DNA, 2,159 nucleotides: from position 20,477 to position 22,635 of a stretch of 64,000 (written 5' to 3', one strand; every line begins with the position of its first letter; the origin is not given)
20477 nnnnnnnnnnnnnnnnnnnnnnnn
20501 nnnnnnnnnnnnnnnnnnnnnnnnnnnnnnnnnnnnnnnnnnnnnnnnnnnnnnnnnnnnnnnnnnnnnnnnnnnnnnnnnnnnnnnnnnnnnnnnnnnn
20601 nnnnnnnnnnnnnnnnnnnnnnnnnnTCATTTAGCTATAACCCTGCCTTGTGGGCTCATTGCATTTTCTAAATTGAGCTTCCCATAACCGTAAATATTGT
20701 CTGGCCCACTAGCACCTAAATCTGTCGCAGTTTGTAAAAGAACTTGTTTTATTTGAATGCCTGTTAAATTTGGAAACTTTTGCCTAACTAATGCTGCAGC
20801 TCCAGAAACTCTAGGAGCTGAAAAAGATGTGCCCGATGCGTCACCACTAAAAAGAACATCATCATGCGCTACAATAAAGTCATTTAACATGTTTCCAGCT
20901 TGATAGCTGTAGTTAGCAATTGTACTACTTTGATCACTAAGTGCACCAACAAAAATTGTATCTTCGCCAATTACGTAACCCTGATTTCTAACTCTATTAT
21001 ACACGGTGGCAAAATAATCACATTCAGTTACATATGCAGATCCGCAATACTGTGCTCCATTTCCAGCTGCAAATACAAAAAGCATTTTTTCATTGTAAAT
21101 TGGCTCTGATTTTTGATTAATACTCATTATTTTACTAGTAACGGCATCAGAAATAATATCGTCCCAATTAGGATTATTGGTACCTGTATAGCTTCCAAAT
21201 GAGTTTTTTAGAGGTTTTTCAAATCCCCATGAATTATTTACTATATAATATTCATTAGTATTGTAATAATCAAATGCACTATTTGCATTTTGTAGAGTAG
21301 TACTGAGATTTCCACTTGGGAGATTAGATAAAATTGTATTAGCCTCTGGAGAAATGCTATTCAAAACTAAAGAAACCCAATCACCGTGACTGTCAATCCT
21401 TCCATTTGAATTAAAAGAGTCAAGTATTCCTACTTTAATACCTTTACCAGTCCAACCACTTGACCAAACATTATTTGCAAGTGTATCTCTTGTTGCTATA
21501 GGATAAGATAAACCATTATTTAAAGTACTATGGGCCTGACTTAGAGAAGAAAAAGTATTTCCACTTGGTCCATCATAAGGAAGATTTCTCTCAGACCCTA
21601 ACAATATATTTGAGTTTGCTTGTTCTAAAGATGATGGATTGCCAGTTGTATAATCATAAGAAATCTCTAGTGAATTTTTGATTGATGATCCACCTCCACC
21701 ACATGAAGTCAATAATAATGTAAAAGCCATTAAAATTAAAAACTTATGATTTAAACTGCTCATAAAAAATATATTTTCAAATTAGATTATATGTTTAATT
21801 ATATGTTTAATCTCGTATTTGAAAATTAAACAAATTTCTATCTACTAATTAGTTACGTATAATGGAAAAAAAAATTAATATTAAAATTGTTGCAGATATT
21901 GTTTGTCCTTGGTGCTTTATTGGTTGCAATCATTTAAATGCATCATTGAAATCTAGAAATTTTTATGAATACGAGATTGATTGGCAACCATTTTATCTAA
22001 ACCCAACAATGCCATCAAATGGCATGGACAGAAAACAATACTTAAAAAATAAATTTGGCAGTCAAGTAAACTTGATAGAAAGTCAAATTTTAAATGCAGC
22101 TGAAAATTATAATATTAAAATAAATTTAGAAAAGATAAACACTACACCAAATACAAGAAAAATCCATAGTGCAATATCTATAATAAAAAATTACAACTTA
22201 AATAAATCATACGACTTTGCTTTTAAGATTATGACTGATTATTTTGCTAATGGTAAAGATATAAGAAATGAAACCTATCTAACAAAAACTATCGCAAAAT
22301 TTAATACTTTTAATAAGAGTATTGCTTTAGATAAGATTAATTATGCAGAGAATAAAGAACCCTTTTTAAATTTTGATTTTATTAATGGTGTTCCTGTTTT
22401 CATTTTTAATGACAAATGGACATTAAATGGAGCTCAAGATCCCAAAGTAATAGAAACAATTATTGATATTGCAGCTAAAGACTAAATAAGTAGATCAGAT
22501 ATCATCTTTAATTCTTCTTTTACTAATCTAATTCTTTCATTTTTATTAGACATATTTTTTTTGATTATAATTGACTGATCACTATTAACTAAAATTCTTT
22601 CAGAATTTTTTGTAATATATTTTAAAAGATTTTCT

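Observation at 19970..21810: Coupled envelope operon: lipoprotein subtilase, hidden mini-lipoprotein and small beta-barrel OMP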

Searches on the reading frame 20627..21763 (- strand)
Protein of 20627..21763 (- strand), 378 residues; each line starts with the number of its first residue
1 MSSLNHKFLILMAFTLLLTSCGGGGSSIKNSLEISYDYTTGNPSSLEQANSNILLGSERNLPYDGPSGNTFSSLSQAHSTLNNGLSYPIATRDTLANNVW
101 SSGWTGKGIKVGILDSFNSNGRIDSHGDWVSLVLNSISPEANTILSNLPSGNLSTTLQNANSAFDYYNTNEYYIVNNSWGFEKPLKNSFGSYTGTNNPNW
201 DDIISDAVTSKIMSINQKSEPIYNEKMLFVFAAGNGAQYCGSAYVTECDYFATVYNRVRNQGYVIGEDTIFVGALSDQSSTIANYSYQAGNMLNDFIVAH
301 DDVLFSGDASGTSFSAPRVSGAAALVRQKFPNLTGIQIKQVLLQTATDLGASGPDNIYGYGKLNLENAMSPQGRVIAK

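Call 3: search_protein_families(library=pfam, proteins=[window:20627-21763:-], max_evalue=1)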
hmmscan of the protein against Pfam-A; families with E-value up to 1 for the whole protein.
window:20627-21763:- (378 aa): 2 families
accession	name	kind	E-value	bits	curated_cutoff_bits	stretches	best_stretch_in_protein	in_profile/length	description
PF00082.27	Peptidase_S8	-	1.9e-22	80.4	21.8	1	138-361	78-288/288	Subtilase family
PF17201.10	Cache_3-Cache_2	-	0.1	12.3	27.7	1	235-278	145-186/299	Cache 3/Cache 2 fusion domain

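Call 4: search_protein_families(library=ncbifam, proteins=[window:20627-21763:-], max_evalue=1)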
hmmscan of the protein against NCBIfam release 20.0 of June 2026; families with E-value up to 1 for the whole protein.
window:20627-21763:- (378 aa): 4 families
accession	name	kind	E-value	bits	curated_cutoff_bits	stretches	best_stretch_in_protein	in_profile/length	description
TIGR03921.1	T7SS_mycosin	equivalog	5.1e-17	62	278.75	1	309-370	226-286/353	type VII secretion-associated serine protease mycosin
NF033865.1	fusolisin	equivalog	1.1e-14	53.6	999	2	147-349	183-384/1006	fusolisin family autotransporter serine protease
NF051851.1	AtpSerPepEprS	equivalog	5.9e-11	41.1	1700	1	309-376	300-370/988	autotransporter serine peptidase EprS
NF049966.1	QH_SP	equivalog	0.0051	16.2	165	1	124-184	40-100/219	subtilisin-like serine protease QhpE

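Call 13: find_homologous_proteins(query=window:20627-21763:-)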
Query window:20627-21763:- (378 aa): 790 proteins with E <= 0.001 among 8000 candidates; the best 120 are listed.
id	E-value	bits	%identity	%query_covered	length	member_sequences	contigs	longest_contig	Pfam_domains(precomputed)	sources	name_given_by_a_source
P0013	8.0e-244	827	99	100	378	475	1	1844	PF00082.28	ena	-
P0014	4.2e-243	824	98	100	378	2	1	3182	PF00082.28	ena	-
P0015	7.3e-238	807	95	100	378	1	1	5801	PF00082.28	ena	-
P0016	3.1e-235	798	95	100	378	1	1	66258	PF00082.28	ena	-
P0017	1.5e-234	796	95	100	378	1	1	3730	PF00082.28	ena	-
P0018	3.9e-234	795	94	100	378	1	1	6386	PF00082.28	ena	-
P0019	4.1e-234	795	94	100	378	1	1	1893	PF00082.28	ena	-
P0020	4.3e-234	795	94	100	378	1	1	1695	PF00082.28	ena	-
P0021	8.6e-234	794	94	100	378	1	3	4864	PF00082.28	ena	-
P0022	1.2e-233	793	94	100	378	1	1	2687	PF00082.28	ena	-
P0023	1.2e-233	793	94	100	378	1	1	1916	PF00082.28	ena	-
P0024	1.5e-233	793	94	100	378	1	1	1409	PF00082.28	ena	-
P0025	1.6e-233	793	94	100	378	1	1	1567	PF00082.28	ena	-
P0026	2.4e-233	792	94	100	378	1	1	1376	PF00082.28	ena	-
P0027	2.5e-233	792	94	100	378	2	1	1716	PF00082.28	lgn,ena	-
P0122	6.4e-85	304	48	90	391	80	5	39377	PF00082.28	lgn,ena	-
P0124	1.2e-84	303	48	90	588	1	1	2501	PF00082.28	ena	-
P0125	1.6e-84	302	48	90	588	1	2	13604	PF00082.28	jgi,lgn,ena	-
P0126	2.8e-84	302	45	91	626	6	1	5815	PF00082.28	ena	-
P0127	3.4e-84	301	48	90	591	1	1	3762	PF00082.28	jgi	-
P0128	3.7e-84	301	48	90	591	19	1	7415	PF00082.28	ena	-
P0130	6.6e-84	300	43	96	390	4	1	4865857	PF00082.28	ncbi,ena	-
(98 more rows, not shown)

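Call 18: find_encoding_contigs(protein=P0125, flank=6000, max_places=3)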
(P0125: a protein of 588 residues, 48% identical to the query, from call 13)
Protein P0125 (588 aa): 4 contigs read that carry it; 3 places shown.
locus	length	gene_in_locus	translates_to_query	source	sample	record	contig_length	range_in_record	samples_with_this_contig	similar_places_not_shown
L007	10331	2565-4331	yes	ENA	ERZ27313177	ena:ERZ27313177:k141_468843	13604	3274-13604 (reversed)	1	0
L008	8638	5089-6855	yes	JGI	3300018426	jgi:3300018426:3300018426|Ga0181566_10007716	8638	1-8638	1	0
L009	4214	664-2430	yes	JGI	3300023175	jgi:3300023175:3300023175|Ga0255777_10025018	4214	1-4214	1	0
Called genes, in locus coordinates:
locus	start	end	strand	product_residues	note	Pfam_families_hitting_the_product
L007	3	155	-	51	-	?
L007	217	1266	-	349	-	PF12849:PBP_like_2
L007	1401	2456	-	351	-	PF00512:HisKA, PF02518:HATPase_c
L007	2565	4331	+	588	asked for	PF00082:Peptidase_S8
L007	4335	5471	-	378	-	PF02771:Acyl-CoA_dh_N, PF00441:Acyl-CoA_dh_1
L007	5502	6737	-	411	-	PF02771:Acyl-CoA_dh_N, PF02770:Acyl-CoA_dh_M, PF00441:Acyl-CoA_dh_1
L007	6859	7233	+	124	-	PF00581:Rhodanese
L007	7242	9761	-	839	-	PF00135:COesterase, PF07859:Abhydrolase_3, PF20434:BD-FAE, PF00743:FMO-like, PF01266:DAO (faint), PF07992:Pyr_redox_2, PF13738:Pyr_redox_3, PF13450:NAD_binding_8, +1 more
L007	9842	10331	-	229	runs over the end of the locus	PF00903:Glyoxalase, PF13669:Glyoxalase_4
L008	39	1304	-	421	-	PF11812:DUF3333, PF00528:BPD_transp_1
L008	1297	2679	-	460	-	PF12501:DUF3708, PF00528:BPD_transp_1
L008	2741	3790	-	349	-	PF12849:PBP_like_2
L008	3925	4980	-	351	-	PF00512:HisKA, PF02518:HATPase_c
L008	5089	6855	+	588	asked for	PF00082:Peptidase_S8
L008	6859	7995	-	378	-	PF02771:Acyl-CoA_dh_N, PF00441:Acyl-CoA_dh_1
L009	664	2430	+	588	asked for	PF00082:Peptidase_S8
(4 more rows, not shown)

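Call 19: find_encoding_contigs(protein=P0130, flank=6000, max_places=2)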
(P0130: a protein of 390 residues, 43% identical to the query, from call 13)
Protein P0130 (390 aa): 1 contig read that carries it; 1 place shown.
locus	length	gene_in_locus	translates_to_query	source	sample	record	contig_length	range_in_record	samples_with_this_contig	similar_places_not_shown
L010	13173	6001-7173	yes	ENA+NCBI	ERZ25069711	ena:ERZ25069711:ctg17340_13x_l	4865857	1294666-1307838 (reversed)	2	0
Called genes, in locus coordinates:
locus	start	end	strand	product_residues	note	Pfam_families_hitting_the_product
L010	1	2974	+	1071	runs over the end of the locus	PF12838:Fer4_7, PF13484:Fer4_16, PF22290:DmmA-like_N (weak), PF00111:Fer2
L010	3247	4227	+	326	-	PF00389:2-Hacid_dh, PF02826:2-Hacid_dh_C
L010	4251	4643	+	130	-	PF01042:Ribonuc_L-PSP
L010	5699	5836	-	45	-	-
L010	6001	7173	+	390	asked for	PF00082:Peptidase_S8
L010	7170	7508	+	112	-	-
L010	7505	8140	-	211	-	-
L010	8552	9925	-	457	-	PF00202:Aminotran_3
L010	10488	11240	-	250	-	PF00106:adh_short, PF08659:KR, PF23441:SDR, PF13561:adh_short_C2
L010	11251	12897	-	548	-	PF02538:Hydantoinase_B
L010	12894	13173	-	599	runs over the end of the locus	PF05378:Hydant_A_N, PF01968:Hydantoinase_A, PF19278:Hydant_A_C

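Call 39: search_solved_structures(query=window:20627-21763:-, max_evalue=0.001, show_alignments=2)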
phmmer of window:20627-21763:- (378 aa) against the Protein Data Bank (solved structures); distinct sequences matched with E-value up to 0.001: 79 (the best 60 are shown).
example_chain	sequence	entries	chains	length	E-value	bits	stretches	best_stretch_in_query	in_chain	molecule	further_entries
8e7f_A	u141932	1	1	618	1.1e-15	61.1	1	307-371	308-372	Extracellular serine protease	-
8ehe_A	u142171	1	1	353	1.8e-10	44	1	300-371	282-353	Mirolase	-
6u9l_S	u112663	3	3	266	3.4e-09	39.8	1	307-368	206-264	SUBTILISIN BPN'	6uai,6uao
1q5p_A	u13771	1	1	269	3.5e-09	39.7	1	308-368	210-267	Serine protease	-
1st3_A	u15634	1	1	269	5e-09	39.2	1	308-368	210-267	SUBTILISIN BL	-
1c9m_A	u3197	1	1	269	5.7e-09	39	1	307-368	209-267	SERINE PROTEASE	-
5arb_A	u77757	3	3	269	6.3e-09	38.9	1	307-368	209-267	SUBTILISIN SAVINASE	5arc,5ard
1c9j_A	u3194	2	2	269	9.3e-09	38.3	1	308-368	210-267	SERINE PROTEASE | Subtilisin Savinase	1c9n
1ah2_A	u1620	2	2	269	9.7e-09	38.2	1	308-368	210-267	SERINE PROTEASE PB92 | SUBTILISIN SAVINASE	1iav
9zio_S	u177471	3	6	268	1e-08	38.1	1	307-368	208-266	SUBTILISIN BPN'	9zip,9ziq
1ndu_A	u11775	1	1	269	1.1e-08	38.1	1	308-368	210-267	Subtilisin Savinase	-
1gci_A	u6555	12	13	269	1.2e-08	38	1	308-368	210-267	SUBTILISIN | Subtilisin Savinase | SAVINASE (TM)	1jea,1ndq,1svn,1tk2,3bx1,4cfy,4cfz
3f49_S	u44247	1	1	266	2e-08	37.2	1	307-368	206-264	Subtilisin BPN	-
6ube_S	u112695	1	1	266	2.2e-08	37.1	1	307-368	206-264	SUBTILISIN BPN'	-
1gnv_A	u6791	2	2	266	2.9e-08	36.7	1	307-368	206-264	SUBTILISIN BPN'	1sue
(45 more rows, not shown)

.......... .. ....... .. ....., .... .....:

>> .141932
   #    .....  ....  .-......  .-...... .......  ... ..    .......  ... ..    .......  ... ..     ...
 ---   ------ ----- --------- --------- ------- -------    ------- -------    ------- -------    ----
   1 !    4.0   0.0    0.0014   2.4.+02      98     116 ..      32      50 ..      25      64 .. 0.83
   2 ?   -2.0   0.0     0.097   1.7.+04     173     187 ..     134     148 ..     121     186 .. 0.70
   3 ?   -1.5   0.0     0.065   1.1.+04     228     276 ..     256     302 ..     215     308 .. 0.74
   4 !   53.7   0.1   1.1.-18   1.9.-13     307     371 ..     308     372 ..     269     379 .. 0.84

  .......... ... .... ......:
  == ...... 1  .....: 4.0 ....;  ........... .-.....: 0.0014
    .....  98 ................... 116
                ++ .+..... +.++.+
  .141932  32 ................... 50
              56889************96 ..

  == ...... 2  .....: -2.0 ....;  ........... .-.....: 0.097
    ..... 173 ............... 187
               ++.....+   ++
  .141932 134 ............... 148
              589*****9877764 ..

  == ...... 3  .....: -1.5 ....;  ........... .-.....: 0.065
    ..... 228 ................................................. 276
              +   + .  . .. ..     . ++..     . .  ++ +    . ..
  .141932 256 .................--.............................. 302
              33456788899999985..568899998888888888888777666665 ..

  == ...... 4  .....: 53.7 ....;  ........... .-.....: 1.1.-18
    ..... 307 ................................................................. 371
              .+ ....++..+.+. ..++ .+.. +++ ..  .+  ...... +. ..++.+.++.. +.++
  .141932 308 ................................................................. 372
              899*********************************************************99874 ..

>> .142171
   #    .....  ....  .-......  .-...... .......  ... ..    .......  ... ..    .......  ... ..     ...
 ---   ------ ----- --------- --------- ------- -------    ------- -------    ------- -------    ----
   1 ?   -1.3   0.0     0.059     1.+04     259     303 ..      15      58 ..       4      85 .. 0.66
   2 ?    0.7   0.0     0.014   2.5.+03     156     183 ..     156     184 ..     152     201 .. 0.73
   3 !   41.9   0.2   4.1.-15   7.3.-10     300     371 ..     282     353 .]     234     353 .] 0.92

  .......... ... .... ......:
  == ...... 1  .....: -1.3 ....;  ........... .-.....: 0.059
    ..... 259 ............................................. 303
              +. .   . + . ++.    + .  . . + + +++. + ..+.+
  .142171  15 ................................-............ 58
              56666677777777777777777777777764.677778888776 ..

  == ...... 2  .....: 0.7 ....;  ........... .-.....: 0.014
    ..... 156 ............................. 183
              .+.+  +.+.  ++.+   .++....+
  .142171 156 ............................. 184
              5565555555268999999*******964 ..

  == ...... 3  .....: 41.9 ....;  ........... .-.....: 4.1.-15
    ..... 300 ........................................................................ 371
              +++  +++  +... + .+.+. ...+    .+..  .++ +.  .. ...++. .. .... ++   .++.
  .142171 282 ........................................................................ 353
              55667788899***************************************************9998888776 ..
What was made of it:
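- On Peptidase S8 (subtilase): The GILDS and GTSFSAP motifs align with Ssp (call 39).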

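Call 51: find_encoding_contigs(protein=P0122, flank=3000, max_places=3)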
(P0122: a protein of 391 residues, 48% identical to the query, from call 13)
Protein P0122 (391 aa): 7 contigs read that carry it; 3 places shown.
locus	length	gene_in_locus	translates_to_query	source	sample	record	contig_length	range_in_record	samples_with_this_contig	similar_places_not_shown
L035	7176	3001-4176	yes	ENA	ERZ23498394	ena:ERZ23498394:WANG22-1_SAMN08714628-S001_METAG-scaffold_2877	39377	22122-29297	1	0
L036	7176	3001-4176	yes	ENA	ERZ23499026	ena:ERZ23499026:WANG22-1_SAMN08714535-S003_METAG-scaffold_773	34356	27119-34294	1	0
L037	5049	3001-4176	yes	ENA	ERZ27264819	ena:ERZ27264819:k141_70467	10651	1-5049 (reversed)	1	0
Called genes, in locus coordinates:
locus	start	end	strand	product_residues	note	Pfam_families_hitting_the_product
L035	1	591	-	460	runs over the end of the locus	PF12501:DUF3708, PF00528:BPD_transp_1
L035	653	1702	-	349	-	PF12849:PBP_like_2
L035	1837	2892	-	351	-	PF00512:HisKA, PF02518:HATPase_c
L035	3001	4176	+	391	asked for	PF00082:Peptidase_S8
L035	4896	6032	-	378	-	PF02771:Acyl-CoA_dh_N, PF00441:Acyl-CoA_dh_1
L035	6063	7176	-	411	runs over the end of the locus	PF02771:Acyl-CoA_dh_N, PF02770:Acyl-CoA_dh_M, PF00441:Acyl-CoA_dh_1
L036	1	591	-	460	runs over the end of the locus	PF12501:DUF3708, PF00528:BPD_transp_1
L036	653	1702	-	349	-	PF12849:PBP_like_2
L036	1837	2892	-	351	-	PF00512:HisKA, PF02518:HATPase_c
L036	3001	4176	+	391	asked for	PF00082:Peptidase_S8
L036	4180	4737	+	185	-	-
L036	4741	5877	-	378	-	PF02771:Acyl-CoA_dh_N, PF00441:Acyl-CoA_dh_1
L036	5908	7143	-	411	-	PF02771:Acyl-CoA_dh_N, PF02770:Acyl-CoA_dh_M, PF00441:Acyl-CoA_dh_1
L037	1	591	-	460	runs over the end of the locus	PF12501:DUF3708, PF00528:BPD_transp_1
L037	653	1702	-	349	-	PF12849:PBP_like_2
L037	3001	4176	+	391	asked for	PF00082:Peptidase_S8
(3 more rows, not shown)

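Call 56: find_related_loci(query=A5, collection=metagenome_contigs, flank=3000)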
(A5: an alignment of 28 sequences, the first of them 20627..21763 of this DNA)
Query A5 (378 aa) in metagenome_contigs; peptide patterns used: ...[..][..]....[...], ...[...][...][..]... (x = any residue, [..] = any of these).
600 stretches matched a pattern (row limit reached: there are more); 212 encode a relative of the query (tblastn E <= 1e-3); the best 80 are kept; 79 distinct loci.
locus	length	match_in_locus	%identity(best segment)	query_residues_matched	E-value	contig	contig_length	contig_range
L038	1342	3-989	96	50-378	0e+0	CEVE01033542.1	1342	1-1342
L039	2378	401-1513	53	9-378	3e-129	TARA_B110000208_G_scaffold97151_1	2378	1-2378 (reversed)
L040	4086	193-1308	54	1-373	1e-117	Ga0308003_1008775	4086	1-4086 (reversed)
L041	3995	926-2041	45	1-378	1e-104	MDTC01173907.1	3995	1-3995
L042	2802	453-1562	46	6-378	3e-106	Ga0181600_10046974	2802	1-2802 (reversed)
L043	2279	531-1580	47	7-378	2e-105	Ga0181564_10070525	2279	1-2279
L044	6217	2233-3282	47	7-378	8e-101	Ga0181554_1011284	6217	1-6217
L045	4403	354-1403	47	7-378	8e-101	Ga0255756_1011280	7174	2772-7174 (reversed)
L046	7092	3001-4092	47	7-378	6e-100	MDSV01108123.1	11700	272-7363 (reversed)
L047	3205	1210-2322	48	6-378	7e-100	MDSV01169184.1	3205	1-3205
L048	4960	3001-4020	49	36-378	8e-98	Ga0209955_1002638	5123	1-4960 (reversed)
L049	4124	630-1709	46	7-378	3e-96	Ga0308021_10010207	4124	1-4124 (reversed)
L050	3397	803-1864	44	8-378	5e-96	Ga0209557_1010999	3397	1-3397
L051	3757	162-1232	46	7-378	1e-95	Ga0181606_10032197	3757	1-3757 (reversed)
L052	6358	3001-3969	48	37-377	2e-94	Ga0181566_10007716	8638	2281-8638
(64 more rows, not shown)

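Call 69: predict_structure(alignment_id=A7)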
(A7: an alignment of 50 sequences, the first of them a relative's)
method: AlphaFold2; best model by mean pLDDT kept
length: 588 residues; sequences in the alignment: 50
mean_pLDDT: 51.4   pTM: 0.38
mean pLDDT of the five models: 51.4, 50.2, 47.7, 47.0, 46.2
residues with pLDDT >= 90: 125; 70-90: 35; 50-70: 69; < 50: 359
segments of 3 or more residues with pLDDT < 50: 1-4, 23-59, 67-179, 181-183, 185-270, 272-331, 354-403
pLDDT, mean of each block of 10 residues (from residue 1): 47 66 38 27 26 40 45 28 23 28 28 25 27 26 27 26 29 42 47 34 36 37 28 39 31 30 45 38 27 27 35 29 36 50 53 43 26 37 29 34 55 58 87 93 90 95 96 86 90 97 96 94 95 93 93 92 75 83 87
secondary structure, 60 per line:
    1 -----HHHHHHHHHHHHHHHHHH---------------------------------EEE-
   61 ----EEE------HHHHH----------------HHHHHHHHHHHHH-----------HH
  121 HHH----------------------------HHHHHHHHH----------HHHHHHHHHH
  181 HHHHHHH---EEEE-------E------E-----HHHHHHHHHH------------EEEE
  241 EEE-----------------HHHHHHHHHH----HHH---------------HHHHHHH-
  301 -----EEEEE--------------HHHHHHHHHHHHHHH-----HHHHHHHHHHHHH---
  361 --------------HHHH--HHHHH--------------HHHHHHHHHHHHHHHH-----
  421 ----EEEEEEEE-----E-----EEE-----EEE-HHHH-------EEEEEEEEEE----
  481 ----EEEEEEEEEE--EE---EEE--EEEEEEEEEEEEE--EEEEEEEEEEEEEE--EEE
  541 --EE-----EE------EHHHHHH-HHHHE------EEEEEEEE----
elements in order: H6-23 E57-59 E65-67 H74-78 H95-107 H119-123 H152-160 H171-187 E191-194 H215-224 E237-243 H261-270 H293-299 E306-310 H325-339 H345-357 H375-378 H381-385 H400-415 E425-432 E444-446 E452-454 H456-459 E467-476 E485-494 E502-504 E507-519 E522-535 E538-540 H559-564 H566-569 E577-584
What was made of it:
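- The same fold appears in the fused context (call 69). AF2 of the fusion gave no interface information: pTM 0.38 and an unconfident S8 part (call 69).
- Tried and rejected: Nothing could be learned about the interface or the linker (call 69).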

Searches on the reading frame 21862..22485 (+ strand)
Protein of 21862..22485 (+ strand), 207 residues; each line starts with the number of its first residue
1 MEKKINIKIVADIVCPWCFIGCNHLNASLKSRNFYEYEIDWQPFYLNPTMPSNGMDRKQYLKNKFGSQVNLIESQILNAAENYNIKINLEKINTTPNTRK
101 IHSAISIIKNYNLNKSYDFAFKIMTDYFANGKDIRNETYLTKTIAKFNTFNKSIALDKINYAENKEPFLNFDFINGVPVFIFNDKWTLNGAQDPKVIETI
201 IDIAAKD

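Call 3: search_protein_families(library=pfam, proteins=[window:21862-22485:+], max_evalue=1)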
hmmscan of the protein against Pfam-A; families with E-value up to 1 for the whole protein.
window:21862-22485:+ (207 aa): 2 families
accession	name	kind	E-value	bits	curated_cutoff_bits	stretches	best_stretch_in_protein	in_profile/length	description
PF01323.26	DSBA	-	2.6e-17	63.7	25.6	1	7-200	2-189/191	DSBA-like thioredoxin domain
PF23320.1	Zn_SUZ12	-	0.02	15.1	28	1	9-27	20-38/70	Polycomb protein SUZ12-like, Zn domain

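Call 4: search_protein_families(library=ncbifam, proteins=[window:21862-22485:+], max_evalue=1)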
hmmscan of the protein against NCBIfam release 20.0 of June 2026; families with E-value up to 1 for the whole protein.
window:21862-22485:+ (207 aa): 2 families
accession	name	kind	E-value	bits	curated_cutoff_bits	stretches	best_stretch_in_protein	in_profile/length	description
TIGR00411.1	redox_disulf_1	equivalog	0.008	16.2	92.75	1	150-196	28-73/82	MJ0307 family thioredoxin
NF002258.1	PRK01192.1-1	equivalog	0.037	13.9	68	1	85-111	4-30/83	50S ribosomal protein L31e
